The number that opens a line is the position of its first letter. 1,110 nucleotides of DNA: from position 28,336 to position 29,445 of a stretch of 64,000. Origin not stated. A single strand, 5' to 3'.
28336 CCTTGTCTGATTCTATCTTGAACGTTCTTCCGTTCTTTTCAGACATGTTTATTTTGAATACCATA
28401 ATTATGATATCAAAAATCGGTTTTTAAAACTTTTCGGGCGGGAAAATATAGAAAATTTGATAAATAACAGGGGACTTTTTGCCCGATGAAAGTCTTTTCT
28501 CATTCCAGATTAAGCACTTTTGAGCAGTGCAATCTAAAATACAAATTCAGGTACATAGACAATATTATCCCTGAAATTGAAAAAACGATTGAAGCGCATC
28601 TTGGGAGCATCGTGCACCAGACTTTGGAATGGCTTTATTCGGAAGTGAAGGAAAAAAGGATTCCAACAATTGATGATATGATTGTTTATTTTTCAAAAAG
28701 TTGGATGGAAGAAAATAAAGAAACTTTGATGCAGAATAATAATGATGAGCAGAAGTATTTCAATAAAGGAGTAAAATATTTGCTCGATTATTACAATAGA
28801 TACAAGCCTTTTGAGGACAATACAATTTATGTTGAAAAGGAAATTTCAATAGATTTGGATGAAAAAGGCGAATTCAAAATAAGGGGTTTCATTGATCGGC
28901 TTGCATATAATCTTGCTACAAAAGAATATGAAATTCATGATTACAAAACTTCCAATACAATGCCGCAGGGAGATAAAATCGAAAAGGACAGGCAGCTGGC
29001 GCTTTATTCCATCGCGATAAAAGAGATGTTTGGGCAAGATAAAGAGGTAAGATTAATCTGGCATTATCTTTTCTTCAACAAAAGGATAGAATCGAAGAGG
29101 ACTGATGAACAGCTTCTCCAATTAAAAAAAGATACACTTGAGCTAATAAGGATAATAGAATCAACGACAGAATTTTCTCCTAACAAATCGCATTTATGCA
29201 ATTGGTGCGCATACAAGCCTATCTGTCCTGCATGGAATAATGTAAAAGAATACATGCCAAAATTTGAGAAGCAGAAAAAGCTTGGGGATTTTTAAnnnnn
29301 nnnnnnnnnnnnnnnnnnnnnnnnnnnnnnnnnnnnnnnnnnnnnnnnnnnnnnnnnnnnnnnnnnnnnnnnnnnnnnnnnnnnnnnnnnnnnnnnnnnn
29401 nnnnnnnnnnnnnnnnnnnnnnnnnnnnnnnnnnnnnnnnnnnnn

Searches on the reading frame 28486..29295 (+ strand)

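Call 30: search_protein_families(library=ncbifam, proteins=[window:28486-29295:+], max_evalue=0.00001)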
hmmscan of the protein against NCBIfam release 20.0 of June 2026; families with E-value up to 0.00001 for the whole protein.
window:28486-29295:+ (269 aa): 3 families
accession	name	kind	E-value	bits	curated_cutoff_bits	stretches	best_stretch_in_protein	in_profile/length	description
TIGR00372.1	cas4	equivalog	1.9e-08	34.3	65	1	111-248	47-179/180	CRISPR-associated protein Cas4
TIGR02786.1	addB_alphas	equivalog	5.6e-08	31.3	486.5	1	32-212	783-965/1024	double-strand break repair protein AddB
TIGR02784.1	addA_alphas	equivalog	6.2e-06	24.8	860.75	1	31-192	977-1129/1138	double-strand break repair helicase AddA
